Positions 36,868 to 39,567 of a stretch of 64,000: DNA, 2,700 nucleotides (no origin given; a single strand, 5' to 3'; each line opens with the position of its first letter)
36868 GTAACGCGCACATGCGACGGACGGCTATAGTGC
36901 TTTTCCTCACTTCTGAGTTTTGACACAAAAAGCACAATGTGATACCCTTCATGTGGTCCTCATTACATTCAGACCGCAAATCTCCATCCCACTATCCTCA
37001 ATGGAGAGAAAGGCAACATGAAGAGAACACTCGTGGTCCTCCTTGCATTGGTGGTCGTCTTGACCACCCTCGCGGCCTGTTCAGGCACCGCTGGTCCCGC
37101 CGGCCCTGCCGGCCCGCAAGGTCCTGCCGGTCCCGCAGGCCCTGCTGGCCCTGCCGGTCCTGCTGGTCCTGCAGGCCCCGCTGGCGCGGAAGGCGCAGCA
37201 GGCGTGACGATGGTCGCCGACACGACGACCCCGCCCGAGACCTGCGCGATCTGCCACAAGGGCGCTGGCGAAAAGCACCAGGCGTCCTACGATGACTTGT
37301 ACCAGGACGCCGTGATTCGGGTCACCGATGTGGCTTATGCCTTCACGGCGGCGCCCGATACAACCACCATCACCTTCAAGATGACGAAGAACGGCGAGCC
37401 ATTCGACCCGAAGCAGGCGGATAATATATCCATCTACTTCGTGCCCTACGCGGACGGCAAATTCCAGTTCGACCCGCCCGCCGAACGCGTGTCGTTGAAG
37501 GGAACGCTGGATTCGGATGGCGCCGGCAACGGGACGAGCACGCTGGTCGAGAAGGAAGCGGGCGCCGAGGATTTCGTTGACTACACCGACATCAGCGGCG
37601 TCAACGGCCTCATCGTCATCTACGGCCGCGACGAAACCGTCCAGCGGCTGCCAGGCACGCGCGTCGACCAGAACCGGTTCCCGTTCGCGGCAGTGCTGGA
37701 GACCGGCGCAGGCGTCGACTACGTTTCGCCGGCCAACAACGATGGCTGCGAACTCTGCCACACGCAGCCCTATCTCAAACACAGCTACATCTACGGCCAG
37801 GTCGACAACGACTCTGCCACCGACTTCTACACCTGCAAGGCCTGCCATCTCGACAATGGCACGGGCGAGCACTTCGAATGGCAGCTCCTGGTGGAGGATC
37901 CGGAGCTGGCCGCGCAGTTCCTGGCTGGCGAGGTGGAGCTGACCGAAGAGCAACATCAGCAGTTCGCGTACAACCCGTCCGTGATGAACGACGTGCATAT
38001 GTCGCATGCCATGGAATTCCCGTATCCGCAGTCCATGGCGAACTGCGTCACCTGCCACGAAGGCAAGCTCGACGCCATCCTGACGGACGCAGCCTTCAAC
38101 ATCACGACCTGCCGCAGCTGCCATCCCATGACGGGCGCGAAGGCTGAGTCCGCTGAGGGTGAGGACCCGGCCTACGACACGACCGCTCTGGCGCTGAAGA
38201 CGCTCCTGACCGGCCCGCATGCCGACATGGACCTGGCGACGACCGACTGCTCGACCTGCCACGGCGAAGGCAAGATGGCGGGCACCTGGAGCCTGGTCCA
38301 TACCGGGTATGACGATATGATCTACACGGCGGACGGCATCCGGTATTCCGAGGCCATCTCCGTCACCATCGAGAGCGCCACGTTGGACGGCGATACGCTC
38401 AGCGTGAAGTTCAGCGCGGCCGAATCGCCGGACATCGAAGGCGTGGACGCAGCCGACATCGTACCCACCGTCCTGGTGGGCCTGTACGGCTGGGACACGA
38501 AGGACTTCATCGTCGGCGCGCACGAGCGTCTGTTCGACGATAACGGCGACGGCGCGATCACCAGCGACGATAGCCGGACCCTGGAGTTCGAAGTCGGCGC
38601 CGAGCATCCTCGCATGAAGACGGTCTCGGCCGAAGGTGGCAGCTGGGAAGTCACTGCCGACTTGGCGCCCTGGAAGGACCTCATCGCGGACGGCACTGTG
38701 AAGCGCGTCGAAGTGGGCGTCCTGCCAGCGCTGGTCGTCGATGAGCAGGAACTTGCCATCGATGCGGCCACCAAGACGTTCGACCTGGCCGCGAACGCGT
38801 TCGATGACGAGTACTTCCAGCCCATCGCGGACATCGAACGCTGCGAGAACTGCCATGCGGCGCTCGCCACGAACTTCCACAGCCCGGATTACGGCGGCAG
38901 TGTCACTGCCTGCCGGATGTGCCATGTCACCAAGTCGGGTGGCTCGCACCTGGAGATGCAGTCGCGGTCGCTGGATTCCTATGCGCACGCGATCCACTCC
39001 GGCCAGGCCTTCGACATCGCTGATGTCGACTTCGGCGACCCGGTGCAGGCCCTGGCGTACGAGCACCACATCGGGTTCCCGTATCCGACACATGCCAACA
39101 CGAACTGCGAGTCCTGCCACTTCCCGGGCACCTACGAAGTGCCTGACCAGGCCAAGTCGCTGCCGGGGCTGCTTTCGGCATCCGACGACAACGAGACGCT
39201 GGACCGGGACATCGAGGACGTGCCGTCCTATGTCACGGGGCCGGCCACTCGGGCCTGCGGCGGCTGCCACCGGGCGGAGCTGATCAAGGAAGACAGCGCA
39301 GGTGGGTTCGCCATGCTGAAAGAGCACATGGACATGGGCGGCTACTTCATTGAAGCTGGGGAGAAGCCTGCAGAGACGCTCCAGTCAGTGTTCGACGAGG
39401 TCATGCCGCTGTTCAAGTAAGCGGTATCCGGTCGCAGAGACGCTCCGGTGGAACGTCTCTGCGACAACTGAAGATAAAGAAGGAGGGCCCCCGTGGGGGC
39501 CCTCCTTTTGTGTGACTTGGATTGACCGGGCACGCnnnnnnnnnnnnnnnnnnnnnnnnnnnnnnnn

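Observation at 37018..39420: Decaheme lipoprotein cytochrome with a collagen-like tether, downstream of Feo: candidate extracellular electron-transfer / iron module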

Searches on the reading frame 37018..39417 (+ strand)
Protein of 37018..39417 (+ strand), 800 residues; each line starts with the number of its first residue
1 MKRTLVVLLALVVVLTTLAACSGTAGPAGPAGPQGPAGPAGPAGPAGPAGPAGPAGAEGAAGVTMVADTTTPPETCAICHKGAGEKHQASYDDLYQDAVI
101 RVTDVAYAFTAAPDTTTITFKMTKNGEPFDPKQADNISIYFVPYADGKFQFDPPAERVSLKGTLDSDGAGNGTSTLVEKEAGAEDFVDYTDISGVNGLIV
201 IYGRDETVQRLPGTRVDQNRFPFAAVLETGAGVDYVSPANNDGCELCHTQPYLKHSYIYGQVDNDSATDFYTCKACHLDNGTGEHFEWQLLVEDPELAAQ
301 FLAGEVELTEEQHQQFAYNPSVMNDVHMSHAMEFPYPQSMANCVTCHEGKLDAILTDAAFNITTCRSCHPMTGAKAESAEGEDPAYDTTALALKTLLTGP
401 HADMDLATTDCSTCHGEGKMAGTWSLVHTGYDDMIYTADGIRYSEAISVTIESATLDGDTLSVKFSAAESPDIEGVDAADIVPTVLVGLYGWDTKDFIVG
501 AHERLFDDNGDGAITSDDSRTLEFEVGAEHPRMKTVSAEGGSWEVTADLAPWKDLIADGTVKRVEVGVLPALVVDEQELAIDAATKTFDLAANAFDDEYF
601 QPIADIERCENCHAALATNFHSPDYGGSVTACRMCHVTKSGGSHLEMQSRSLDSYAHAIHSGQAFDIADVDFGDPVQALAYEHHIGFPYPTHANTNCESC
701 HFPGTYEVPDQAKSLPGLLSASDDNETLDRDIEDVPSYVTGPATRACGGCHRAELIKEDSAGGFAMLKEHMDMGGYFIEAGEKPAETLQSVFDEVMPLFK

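Call 4: search_protein_families(library=pfam, proteins=[window:37018-39417:+], max_evalue=1)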
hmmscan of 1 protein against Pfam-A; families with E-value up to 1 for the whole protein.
window:37018-39417:+ (800 aa): 9 families
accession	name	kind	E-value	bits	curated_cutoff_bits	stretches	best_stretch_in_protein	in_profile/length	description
PF22113.1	Mtrc-MtrF_II-IV_dom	-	6.9e-24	84.8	30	2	605-760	5-132/176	Outer membrane cytochrome MtrC/MtrF-like, domains II/IV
PF02085.21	Cytochrom_CIII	-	1.9e-09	38.2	22.9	3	681-755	17-86/101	Class III cytochrome C family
PF14522.11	Cytochrome_C7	-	3.9e-07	30.2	24.8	2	240-280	12-51/67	Cytochrome c7 and related cytochrome c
PF01391.23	Collagen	-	3.2e-06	27.2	27.2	1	23-62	4-43/60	Collagen triple helix repeat (20 copies)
PF14537.11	Cytochrom_c3_2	-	0.0029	18.5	25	1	341-417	7-66/79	Cytochrome c3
PF00034.26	Cytochrom_C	-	0.014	17.1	21.3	0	75-133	11-48/90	Cytochrome c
PF04981.18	NMD3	-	0.031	14.3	24.9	0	608-660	15-66/243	NMD3 family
PF13442.11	Cytochrome_CBB3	-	0.16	12.8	27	0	408-421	11-24/68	Cytochrome C oxidase, cbb3-type, subunit III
PF09699.15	Paired_CXXCH_1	-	0.2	11.8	20.6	0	602-639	3-39/41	Doubled CXXCH motif (Paired_CXXCH_1)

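Call 5: search_protein_families(library=ncbifam, proteins=[window:37018-39417:+], max_evalue=1)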
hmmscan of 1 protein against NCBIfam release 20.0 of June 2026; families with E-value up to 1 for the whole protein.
window:37018-39417:+ (800 aa): 9 families
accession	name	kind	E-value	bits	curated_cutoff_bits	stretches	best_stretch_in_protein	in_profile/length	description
TIGR03507.1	decahem_SO1788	subfamily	5.7e-33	114.3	209.3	1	244-775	164-637/672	OmcA/MtrC family decaheme c-type cytochrome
NF038330.1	adhesin_SclA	exception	6.2e-06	26.1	400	1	19-62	110-153/405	LPXTG-anchored collagen-like adhesin Scl1/SclA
NF038329.2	gly_rich_SclB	equivalog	1e-05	24.7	325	1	23-62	120-183/442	LPXTG-anchored collagen-like adhesin Scl2/SclB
NF046116.1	adhesin_Lcl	equivalog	0.00018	20.2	500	1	23-63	189-229/431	collagen-like adhesin Lcl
NF045722.1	c3_cytochr_TmcA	equivalog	0.00035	20.4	114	2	582-647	33-98/125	acidic tetraheme cytochrome c3 TmcA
TIGR03508.1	decahem_SO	subfamily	0.013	14.9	192.2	0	608-639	72-104/258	DmsE family decaheme c-type cytochrome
TIGR01904.2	GSu_C4xC__C2xCH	domain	0.28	11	27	1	608-641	23-61/73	CxxxxCH/CxxCH domain c-type cytochrome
NF043011.1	CytC7_Geobact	equivalog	0.41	11.2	120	1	325-372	32-77/89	cytochrome c7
NF058595.1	invert_tail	domain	0.63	10.4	37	0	4-38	55-89/113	lipo-invert putative C-terminal anchoring domain-containing protein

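Call 7: find_homologous_proteins(query=window:37018-39417:+)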
Query window:37018-39417:+ (800 aa): 1532 proteins with E <= 0.001 among 8000 candidates; the best 120 are listed.
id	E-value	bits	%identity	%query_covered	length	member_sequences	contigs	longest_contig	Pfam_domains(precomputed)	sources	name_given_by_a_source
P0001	0.0e+0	1605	92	92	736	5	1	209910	PF02085.22,PF14522.12,PF22113.2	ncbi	-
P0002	0.0e+0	1201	66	94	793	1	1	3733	PF14537.12,PF02085.22,PF14522.12,PF22113.2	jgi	jgi:OmcA/MtrC family decaheme c-type cytochrome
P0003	0.0e+0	1198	68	92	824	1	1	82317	PF14537.12,PF02085.22,PF14522.12,PF22113.2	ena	-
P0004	0.0e+0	1185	65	91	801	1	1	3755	PF09699.16,PF02085.22,PF14522.12,PF22113.2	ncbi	ncbi:MAG TPA: hypothetical protein VGA61_12470 [Anaerolineae bacterium]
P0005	0.0e+0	1180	66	91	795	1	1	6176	PF01391.24,PF02085.22,PF14522.12,PF22113.2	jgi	jgi:OmcA/MtrC family decaheme c-type cytochrome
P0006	0.0e+0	1177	63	100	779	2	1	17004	PF14537.12,PF02085.22,PF14522.12,PF22113.2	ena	-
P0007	0.0e+0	1173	65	96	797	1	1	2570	PF14537.12,PF02085.22,PF14522.12,PF22113.2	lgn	-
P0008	0.0e+0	1171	67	91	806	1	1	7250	PF02085.22,PF14522.12,PF22113.2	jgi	-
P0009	0.0e+0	1171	65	96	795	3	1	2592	PF02085.22,PF14522.12,PF22113.2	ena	-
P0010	0.0e+0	1166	66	91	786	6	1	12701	PF14522.12,PF22113.2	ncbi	-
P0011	0.0e+0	1165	63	100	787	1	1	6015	PF01391.24,PF09699.16,PF02085.22,PF14522.12,PF22113.2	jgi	jgi:OmcA/MtrC family decaheme c-type cytochrome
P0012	0.0e+0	1164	64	97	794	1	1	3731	PF01391.24,PF14537.12,PF02085.22,PF14522.12,PF22113.2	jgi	-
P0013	0.0e+0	1150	62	100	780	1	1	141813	PF02085.22,PF14522.12,PF22113.2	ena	-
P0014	0.0e+0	1147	65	93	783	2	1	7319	PF14537.12,PF02085.22,PF14522.12,PF22113.2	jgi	jgi:OmcA/MtrC family decaheme c-type cytochrome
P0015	0.0e+0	1145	67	92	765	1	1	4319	PF14537.12,PF02085.22,PF14522.12,PF22113.2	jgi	jgi:OmcA/MtrC family decaheme c-type cytochrome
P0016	0.0e+0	1145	63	97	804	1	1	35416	PF01391.24,PF09699.16,PF14537.12,PF02085.22,PF14522.12,PF22113.2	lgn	-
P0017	0.0e+0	1144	66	92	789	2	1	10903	PF14537.12,PF02085.22,PF14522.12,PF22113.2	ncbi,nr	ncbi:MAG: hypothetical protein N2204_03455 [Anaerolineae bacterium]|nr:hypothetical protein [Anaerol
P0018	0.0e+0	1142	66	95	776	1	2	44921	PF14537.12,PF02085.22,PF14522.12,PF22113.2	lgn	-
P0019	0.0e+0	1142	63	99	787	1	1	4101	PF02085.22,PF14522.12,PF22113.2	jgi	jgi:OmcA/MtrC family decaheme c-type cytochrome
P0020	0.0e+0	1142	66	94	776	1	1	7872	PF14537.12,PF02085.22,PF14522.12,PF22113.2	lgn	-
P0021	0.0e+0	1140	65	98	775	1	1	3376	PF14537.12,PF02085.22,PF14522.12,PF22113.2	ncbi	-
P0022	0.0e+0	1140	63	100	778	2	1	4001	PF14537.12,PF02085.22,PF14522.12,PF22113.2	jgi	-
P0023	0.0e+0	1138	64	92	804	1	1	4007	PF01391.24,PF14537.12,PF02085.22,PF14522.12,PF22113.2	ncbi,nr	ncbi:MAG: hypothetical protein M8467_18640 [Anaerolineae bacterium]|nr:hypothetical protein [Anaerol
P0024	0.0e+0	1137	65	91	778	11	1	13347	PF14537.12,PF02085.22,PF14522.12,PF22113.2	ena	-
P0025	0.0e+0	1137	66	94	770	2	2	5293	PF02085.22,PF14522.12,PF22113.2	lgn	-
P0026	0.0e+0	1136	66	91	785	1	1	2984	PF14537.12,PF03264.20,PF02085.22,PF14522.12,PF22113.2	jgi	jgi:OmcA/MtrC family decaheme c-type cytochrome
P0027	0.0e+0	1132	67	91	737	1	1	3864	PF14537.12,PF02085.22,PF14522.12,PF22113.2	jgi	jgi:OmcA/MtrC family decaheme c-type cytochrome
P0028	0.0e+0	1130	64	91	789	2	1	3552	PF02085.22,PF14522.12,PF22113.2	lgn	-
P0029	0.0e+0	1129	63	96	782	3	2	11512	PF14537.12,PF02085.22,PF14522.12,PF22113.2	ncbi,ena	-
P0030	0.0e+0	1128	64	92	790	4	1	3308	PF01391.24,PF02085.22,PF14522.12,PF22113.2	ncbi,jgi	jgi:OmcA/MtrC family decaheme c-type cytochrome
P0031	0.0e+0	1127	64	92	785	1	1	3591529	PF14537.12,PF14522.12,PF22113.2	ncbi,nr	ncbi:MAG: hypothetical protein JSV61_01450 [Anaerolineales bacterium]|nr:MAG: hypothetical protein J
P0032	0.0e+0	1127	62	92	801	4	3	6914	PF01391.24,PF02085.22,PF14522.12,PF22113.2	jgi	jgi:OmcA/MtrC family decaheme c-type cytochrome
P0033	0.0e+0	1126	63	96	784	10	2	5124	PF02085.22,PF14522.12,PF22113.2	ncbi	ncbi:MAG TPA: hypothetical protein VIS10_09150 [Anaerolineales bacterium]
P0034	0.0e+0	1126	61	91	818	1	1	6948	PF02085.22,PF14522.12,PF22113.2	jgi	jgi:OmcA/MtrC family decaheme c-type cytochrome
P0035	0.0e+0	1123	64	92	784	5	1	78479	PF02085.22,PF14522.12,PF22113.2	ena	-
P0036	0.0e+0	1123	66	94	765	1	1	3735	PF14537.12,PF02085.22,PF14522.12,PF22113.2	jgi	jgi:OmcA/MtrC family decaheme c-type cytochrome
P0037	0.0e+0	1122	66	92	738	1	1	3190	PF02085.22,PF14522.12,PF22113.2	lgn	-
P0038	0.0e+0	1122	64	91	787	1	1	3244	PF02085.22,PF14522.12,PF22113.2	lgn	-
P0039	0.0e+0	1122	66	94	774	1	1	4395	PF14537.12,PF02085.22,PF14522.12,PF22113.2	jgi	jgi:OmcA/MtrC family decaheme c-type cytochrome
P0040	0.0e+0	1120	64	91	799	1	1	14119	PF14537.12,PF02085.22,PF14522.12,PF22113.2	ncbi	-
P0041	0.0e+0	1120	62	100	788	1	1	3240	PF14537.12,PF02085.22,PF14522.12,PF22113.2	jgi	-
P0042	0.0e+0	1119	64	91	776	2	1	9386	PF02085.22,PF14522.12,PF22113.2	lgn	-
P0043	0.0e+0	1119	62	92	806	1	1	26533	PF01391.24,PF02085.22,PF14522.12,PF22113.2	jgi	jgi:OmcA/MtrC family decaheme c-type cytochrome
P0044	0.0e+0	1118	63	92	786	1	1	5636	PF02085.22,PF14522.12,PF22113.2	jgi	jgi:OmcA/MtrC family decaheme c-type cytochrome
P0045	0.0e+0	1116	64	91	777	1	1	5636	PF14537.12,PF02085.22,PF14522.12,PF22113.2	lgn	-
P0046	0.0e+0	1116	65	94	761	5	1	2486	PF02085.22,PF14522.12,PF22113.2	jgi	-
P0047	0.0e+0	1114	60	96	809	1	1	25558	PF01391.24,PF14537.12,PF02085.22,PF14522.12,PF22113.2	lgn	-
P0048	0.0e+0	1114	67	86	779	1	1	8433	PF01391.24,PF02085.22,PF14522.12,PF22113.2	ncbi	-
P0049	0.0e+0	1113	64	93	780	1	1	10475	PF14537.12,PF02085.22,PF14522.12,PF22113.2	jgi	jgi:OmcA/MtrC family decaheme c-type cytochrome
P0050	0.0e+0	1112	62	91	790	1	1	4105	PF14537.12,PF02085.22,PF14522.12,PF22113.2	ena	-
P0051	0.0e+0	1111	59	100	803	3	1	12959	PF01391.24,PF14522.12,PF22113.2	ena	-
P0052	0.0e+0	1110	66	94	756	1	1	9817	PF02085.22,PF14522.12,PF22113.2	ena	-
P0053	0.0e+0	1110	61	97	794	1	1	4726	PF01391.24,PF14537.12,PF02085.22,PF14522.12,PF22113.2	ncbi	-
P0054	0.0e+0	1107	65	94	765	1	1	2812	PF02085.22,PF14522.12,PF22113.2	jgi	jgi:OmcA/MtrC family decaheme c-type cytochrome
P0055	0.0e+0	1107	62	98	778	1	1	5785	PF14537.12,PF02085.22,PF14522.12,PF22113.2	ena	-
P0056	0.0e+0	1106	63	91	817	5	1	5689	PF01391.24,PF02085.22,PF14522.12,PF22113.2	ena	-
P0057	0.0e+0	1106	62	98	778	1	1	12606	PF14537.12,PF02085.22,PF14522.12,PF22113.2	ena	-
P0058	0.0e+0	1105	65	92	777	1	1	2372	PF02085.22,PF14522.12,PF22113.2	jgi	-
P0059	0.0e+0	1104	65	94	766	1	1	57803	PF09699.16,PF14537.12,PF02085.22,PF14522.12,PF22113.2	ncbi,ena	-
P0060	0.0e+0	1102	65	92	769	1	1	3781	PF14522.12,PF22113.2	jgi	jgi:OmcA/MtrC family decaheme c-type cytochrome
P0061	0.0e+0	1102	66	91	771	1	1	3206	PF14537.12,PF02085.22,PF14522.12,PF22113.2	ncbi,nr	ncbi:MAG: hypothetical protein GWN33_09190 [Gammaproteobacteria bacterium]|nr:hypothetical protein [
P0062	0.0e+0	1102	66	90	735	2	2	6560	PF14537.12,PF02085.22,PF14522.12,PF22113.2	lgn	-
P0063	0.0e+0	1098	66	91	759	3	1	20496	PF14537.12,PF14522.12,PF22113.2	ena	-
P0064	0.0e+0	1098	65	94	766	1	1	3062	PF02085.22,PF14522.12,PF22113.2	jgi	-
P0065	0.0e+0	1097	62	100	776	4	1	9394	PF02085.22,PF14522.12,PF22113.2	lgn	-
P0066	0.0e+0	1096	64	91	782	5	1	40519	PF02085.22,PF14522.12,PF22113.2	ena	-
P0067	0.0e+0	1095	64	95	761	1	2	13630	PF02085.22,PF14522.12,PF22113.2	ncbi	-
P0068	0.0e+0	1094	64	94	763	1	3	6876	PF02085.22,PF14522.12,PF22113.2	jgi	jgi:OmcA/MtrC family decaheme c-type cytochrome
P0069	0.0e+0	1094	65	94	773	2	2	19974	PF02085.22,PF14522.12,PF22113.2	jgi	jgi:OmcA/MtrC family decaheme c-type cytochrome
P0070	0.0e+0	1094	64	94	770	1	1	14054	PF14522.12,PF22113.2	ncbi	-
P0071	0.0e+0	1094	66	91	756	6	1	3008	PF14537.12,PF02085.22,PF14522.12,PF22113.2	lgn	-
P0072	0.0e+0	1093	64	94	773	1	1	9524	PF02085.22,PF14522.12,PF22113.2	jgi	jgi:OmcA/MtrC family decaheme c-type cytochrome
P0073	0.0e+0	1092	63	91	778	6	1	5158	PF02085.22,PF14522.12,PF22113.2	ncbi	-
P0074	0.0e+0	1092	64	94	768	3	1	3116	PF14537.12,PF02085.22,PF14522.12,PF22113.2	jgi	-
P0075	0.0e+0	1091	64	94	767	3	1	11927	PF02085.22,PF14522.12,PF22113.2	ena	-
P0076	0.0e+0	1091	65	91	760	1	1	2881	PF14537.12,PF02085.22,PF14522.12,PF22113.2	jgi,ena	-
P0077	0.0e+0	1090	62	95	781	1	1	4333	PF02085.22,PF14522.12,PF22113.2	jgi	jgi:OmcA/MtrC family decaheme c-type cytochrome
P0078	0.0e+0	1089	64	94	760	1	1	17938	PF14537.12,PF02085.22,PF14522.12,PF22113.2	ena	-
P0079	0.0e+0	1088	65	91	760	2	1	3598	PF14537.12,PF02085.22,PF14522.12,PF22113.2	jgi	jgi:OmcA/MtrC family decaheme c-type cytochrome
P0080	0.0e+0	1088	59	100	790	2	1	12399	PF01391.24,PF02085.22,PF14522.12,PF22113.2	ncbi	-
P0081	0.0e+0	1087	64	94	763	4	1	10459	PF02085.22,PF14522.12,PF22113.2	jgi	jgi:OmcA/MtrC family decaheme c-type cytochrome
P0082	0.0e+0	1085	65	92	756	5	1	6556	PF14537.12,PF02085.22,PF14522.12,PF22113.2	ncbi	-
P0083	0.0e+0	1085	64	94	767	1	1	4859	PF14537.12,PF02085.22,PF14522.12,PF22113.2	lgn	-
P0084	0.0e+0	1084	64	94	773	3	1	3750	PF02085.22,PF14522.12,PF22113.2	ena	-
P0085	0.0e+0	1083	61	100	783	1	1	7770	PF14537.12,PF02085.22,PF14522.12,PF22113.2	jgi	-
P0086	0.0e+0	1082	64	94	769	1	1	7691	PF14522.12,PF22113.2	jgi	jgi:OmcA/MtrC family decaheme c-type cytochrome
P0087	0.0e+0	1082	61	98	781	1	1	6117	PF14537.12,PF02085.22,PF14522.12,PF22113.2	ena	-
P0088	0.0e+0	1081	61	100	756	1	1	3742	PF14537.12,PF02085.22,PF14522.12,PF22113.2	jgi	jgi:OmcA/MtrC family decaheme c-type cytochrome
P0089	0.0e+0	1079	64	94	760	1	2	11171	PF02085.22,PF14522.12,PF22113.2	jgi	jgi:OmcA/MtrC family decaheme c-type cytochrome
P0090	0.0e+0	1079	66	91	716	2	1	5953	PF02085.22,PF14522.12,PF22113.2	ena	-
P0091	0.0e+0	1079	61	100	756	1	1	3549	PF14537.12,PF02085.22,PF14522.12,PF22113.2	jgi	jgi:OmcA/MtrC family decaheme c-type cytochrome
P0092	0.0e+0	1079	64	94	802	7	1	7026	PF02085.22,PF14522.12,PF22113.2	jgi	jgi:OmcA/MtrC family decaheme c-type cytochrome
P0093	0.0e+0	1079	61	100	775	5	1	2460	PF14537.12,PF02085.22,PF14522.12,PF22113.2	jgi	-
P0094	0.0e+0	1076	63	91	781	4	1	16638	PF02085.22,PF14522.12,PF22113.2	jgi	-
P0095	0.0e+0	1076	60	100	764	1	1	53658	PF14537.12,PF02085.22,PF14522.12,PF22113.2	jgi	jgi:OmcA/MtrC family decaheme c-type cytochrome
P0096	0.0e+0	1074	60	99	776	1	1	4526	PF02085.22,PF14522.12,PF22113.2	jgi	jgi:OmcA/MtrC family decaheme c-type cytochrome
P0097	0.0e+0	1074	67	88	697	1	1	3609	PF14522.12,PF22113.2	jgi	jgi:OmcA/MtrC family decaheme c-type cytochrome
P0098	0.0e+0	1073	64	92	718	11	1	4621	PF14537.12,PF02085.22,PF14522.12,PF22113.2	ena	-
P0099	0.0e+0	1072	59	100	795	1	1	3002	PF14537.12,PF02085.22,PF14522.12,PF22113.2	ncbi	-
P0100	0.0e+0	1072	63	94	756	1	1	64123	PF14537.12,PF02085.22,PF14522.12,PF22113.2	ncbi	-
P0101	0.0e+0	1071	63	95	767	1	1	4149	PF14537.12,PF02085.22,PF14522.12,PF22113.2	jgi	-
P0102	0.0e+0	1071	63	91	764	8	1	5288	PF14537.12,PF02085.22,PF14522.12,PF22113.2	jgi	jgi:OmcA/MtrC family decaheme c-type cytochrome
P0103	0.0e+0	1071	61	98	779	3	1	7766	PF14537.12,PF02085.22,PF14522.12,PF22113.2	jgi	jgi:OmcA/MtrC family decaheme c-type cytochrome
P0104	0.0e+0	1071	63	91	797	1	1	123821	PF14537.12,PF02085.22,PF14522.12,PF22113.2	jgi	jgi:OmcA/MtrC family decaheme c-type cytochrome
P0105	0.0e+0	1071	63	91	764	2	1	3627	PF14537.12,PF02085.22,PF14522.12,PF22113.2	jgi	-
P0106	0.0e+0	1071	60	100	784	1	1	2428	PF02085.22,PF14522.12,PF22113.2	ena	-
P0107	0.0e+0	1070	64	94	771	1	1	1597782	PF02085.22,PF14522.12,PF22113.2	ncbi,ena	-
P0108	0.0e+0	1070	63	94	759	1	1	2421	PF02085.22,PF14522.12,PF22113.2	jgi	jgi:OmcA/MtrC family decaheme c-type cytochrome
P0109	0.0e+0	1070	63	94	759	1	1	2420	PF02085.22,PF14522.12,PF22113.2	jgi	jgi:OmcA/MtrC family decaheme c-type cytochrome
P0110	0.0e+0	1070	62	94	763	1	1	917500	PF02085.22,PF14522.12,PF22113.2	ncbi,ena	-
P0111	0.0e+0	1070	64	93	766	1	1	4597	PF02085.22,PF14522.12,PF22113.2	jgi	jgi:OmcA/MtrC family decaheme c-type cytochrome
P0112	0.0e+0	1068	60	98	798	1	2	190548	PF14537.12,PF02085.22,PF14522.12,PF22113.2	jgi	-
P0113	0.0e+0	1067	58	100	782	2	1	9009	PF14537.12,PF02085.22,PF14522.12,PF22113.2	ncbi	-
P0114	0.0e+0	1067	61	93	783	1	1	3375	PF02085.22,PF14522.12,PF22113.2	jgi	jgi:OmcA/MtrC family decaheme c-type cytochrome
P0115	0.0e+0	1066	63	94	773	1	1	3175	PF14537.12,PF02085.22,PF14522.12,PF22113.2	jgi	-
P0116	0.0e+0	1066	63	94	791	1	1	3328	PF14537.12,PF02085.22,PF14522.12,PF22113.2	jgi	jgi:OmcA/MtrC family decaheme c-type cytochrome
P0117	0.0e+0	1065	63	91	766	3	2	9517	PF14537.12,PF02085.22,PF14522.12,PF22113.2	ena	-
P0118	0.0e+0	1065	63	94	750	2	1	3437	PF14537.12,PF02085.22,PF14522.12,PF22113.2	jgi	jgi:OmcA/MtrC family decaheme c-type cytochrome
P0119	0.0e+0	1064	64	91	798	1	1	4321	PF02085.22,PF14522.12,PF22113.2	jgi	jgi:OmcA/MtrC family decaheme c-type cytochrome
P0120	0.0e+0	1062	64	92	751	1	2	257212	PF02085.22,PF14522.12,PF22113.2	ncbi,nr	ncbi:MAG: hypothetical protein KJ077_12755 [Anaerolineae bacterium]|nr:hypothetical protein [Anaerol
